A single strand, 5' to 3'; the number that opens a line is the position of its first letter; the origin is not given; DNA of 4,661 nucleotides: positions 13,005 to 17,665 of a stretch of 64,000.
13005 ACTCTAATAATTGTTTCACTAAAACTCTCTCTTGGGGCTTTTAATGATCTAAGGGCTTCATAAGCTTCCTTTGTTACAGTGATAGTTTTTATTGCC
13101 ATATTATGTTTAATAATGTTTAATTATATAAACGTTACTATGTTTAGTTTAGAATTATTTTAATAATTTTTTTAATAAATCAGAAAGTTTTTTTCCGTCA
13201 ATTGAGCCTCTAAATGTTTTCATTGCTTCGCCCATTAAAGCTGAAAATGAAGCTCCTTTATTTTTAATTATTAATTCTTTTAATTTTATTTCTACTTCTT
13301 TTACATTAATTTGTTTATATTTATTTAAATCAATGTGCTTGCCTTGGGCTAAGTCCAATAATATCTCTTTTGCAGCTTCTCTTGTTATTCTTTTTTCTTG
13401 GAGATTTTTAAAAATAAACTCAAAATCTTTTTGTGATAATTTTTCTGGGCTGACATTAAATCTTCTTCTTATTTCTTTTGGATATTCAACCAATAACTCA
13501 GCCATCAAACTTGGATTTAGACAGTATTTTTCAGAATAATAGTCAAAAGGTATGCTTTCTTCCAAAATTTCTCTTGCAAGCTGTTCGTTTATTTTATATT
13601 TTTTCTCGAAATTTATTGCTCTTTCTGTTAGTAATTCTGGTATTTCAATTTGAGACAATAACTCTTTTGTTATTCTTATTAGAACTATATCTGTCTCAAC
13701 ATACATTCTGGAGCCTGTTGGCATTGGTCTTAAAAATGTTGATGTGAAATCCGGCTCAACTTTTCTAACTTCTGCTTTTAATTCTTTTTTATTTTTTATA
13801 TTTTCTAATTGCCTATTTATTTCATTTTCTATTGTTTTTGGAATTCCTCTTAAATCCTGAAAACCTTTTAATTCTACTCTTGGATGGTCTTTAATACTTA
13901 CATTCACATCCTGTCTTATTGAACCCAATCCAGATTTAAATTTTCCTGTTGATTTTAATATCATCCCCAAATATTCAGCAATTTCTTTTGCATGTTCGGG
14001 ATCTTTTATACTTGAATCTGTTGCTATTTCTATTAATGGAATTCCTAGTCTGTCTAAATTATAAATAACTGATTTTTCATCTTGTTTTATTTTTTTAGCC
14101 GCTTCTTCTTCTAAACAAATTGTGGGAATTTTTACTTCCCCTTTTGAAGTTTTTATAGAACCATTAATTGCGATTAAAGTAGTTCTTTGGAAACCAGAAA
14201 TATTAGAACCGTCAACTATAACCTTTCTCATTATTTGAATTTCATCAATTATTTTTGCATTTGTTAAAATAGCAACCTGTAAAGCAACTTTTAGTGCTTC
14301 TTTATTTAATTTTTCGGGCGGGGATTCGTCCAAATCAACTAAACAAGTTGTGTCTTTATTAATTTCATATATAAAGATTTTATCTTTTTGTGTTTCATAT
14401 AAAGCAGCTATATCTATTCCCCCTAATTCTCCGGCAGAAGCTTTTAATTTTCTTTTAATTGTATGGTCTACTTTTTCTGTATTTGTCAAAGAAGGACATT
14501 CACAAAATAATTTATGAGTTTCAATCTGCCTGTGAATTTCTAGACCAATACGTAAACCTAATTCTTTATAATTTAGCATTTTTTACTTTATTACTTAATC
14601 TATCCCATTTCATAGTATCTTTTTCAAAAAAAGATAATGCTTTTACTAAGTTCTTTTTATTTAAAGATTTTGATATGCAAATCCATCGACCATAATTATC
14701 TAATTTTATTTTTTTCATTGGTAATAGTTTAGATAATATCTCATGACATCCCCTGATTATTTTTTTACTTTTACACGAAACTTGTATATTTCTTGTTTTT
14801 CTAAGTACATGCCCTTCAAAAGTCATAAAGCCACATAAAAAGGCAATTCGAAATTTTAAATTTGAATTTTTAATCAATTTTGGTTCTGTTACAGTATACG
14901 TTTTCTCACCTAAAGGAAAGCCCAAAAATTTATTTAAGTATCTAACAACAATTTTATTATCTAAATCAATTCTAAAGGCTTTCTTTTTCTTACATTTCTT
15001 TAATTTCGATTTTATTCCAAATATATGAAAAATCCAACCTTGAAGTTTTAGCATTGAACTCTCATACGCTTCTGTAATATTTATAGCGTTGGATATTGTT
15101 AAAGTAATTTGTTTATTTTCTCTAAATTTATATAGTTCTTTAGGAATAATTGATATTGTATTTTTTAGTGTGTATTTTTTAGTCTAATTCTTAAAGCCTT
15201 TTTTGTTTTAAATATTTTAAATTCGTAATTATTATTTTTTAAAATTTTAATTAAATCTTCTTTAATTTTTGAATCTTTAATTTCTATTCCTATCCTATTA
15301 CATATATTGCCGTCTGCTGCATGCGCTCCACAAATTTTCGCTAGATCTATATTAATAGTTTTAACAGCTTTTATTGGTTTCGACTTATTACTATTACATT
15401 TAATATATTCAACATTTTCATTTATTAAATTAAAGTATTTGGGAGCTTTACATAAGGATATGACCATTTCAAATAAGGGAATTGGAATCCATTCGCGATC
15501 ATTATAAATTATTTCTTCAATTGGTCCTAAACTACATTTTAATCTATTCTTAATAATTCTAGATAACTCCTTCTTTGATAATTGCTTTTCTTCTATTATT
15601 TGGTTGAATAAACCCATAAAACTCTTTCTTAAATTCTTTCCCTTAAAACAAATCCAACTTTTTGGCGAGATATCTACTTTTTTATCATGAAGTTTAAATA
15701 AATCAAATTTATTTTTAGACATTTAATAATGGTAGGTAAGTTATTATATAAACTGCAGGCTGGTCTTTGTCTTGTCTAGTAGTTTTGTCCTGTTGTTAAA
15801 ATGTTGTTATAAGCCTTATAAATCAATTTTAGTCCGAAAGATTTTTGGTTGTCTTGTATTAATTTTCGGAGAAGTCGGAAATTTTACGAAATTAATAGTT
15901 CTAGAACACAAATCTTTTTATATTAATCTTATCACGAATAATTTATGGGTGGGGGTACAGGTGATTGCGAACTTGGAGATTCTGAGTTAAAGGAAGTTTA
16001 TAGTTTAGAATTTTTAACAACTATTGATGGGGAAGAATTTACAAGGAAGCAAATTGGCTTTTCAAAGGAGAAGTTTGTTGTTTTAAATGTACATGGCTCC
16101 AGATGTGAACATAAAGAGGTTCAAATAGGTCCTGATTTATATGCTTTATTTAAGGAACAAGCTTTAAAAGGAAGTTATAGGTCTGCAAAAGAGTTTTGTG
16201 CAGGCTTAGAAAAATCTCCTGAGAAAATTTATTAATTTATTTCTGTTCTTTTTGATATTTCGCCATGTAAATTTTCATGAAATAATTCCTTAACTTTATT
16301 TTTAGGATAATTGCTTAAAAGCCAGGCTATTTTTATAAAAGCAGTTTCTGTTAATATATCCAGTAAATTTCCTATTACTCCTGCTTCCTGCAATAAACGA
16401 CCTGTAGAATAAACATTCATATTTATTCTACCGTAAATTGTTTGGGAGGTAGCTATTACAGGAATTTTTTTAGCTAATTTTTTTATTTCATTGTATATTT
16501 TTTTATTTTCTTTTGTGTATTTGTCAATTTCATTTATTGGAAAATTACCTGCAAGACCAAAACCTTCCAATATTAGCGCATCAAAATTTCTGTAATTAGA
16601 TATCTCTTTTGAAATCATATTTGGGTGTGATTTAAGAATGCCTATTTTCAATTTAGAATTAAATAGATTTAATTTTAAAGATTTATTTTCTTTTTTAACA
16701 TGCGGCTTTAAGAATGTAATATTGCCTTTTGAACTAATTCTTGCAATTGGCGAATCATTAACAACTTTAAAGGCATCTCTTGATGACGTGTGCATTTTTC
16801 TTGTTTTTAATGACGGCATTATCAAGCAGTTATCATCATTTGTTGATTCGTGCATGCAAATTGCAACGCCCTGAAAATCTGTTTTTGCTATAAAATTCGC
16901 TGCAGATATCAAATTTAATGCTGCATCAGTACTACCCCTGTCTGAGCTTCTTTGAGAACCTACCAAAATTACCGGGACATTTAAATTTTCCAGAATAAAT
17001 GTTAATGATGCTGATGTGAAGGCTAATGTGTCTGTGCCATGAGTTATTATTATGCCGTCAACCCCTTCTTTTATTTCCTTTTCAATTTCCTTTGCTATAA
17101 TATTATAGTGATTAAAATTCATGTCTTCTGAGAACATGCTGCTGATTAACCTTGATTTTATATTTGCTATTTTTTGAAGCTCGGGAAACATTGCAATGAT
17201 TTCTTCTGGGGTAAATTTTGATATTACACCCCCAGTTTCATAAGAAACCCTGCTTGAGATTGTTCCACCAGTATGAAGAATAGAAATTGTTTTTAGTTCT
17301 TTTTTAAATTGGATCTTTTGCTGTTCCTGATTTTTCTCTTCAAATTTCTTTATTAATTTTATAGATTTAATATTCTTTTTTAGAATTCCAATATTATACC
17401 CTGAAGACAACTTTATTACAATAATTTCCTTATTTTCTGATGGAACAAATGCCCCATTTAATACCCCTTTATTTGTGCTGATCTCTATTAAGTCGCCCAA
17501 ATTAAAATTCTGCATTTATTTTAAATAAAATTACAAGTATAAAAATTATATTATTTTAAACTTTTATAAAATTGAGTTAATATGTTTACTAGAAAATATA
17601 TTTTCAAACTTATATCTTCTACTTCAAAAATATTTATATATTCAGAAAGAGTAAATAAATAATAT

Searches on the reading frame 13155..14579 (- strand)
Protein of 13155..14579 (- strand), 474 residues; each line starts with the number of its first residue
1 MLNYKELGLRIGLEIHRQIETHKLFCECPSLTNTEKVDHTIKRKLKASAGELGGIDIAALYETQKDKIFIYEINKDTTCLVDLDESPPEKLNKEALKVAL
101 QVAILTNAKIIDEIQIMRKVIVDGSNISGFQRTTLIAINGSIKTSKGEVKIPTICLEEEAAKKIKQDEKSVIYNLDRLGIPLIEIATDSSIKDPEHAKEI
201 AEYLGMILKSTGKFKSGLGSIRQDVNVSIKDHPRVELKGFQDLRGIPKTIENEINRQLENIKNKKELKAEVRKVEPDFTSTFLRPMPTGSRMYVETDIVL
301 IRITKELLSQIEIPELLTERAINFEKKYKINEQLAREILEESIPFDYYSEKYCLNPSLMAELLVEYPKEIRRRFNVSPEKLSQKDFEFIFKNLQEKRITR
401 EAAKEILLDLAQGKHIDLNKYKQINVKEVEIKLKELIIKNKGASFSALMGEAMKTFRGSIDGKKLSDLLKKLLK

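Call 33: search_protein_families(library=pfam, proteins=[window:13155-14579:-], max_evalue=0.00001)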
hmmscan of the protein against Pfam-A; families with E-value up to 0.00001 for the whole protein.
window:13155-14579:- (474 aa): 2 families
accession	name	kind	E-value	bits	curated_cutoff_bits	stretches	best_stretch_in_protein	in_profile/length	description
PF02934.20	GatB_N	-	6.7e-54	183.4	23.4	1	10-308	2-276/277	GatB/GatE catalytic domain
PF02637.23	GatB_Yqey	-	7.9e-08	32.7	27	1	351-473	9-148/148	GatB domain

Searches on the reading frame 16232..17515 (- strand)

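Call 33: search_protein_families(library=pfam, proteins=[window:16232-17515:-], max_evalue=0.00001)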
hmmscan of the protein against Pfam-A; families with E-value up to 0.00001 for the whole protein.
window:16232-17515:- (427 aa): 3 families
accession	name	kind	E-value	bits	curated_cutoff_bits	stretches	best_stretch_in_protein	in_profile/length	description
PF00710.25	Asparaginase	-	6.2e-56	189.4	22.5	1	77-271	2-190/193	Asparaginase, N-terminal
PF17763.6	Asparaginase_C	-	2.1e-15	57.1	34.6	1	290-412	1-114/114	Glutaminase/Asparaginase C-terminal domain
PF18195.6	GatD_N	-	2.1e-12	46.7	25.7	1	5-55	2-54/54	GatD N-terminal domain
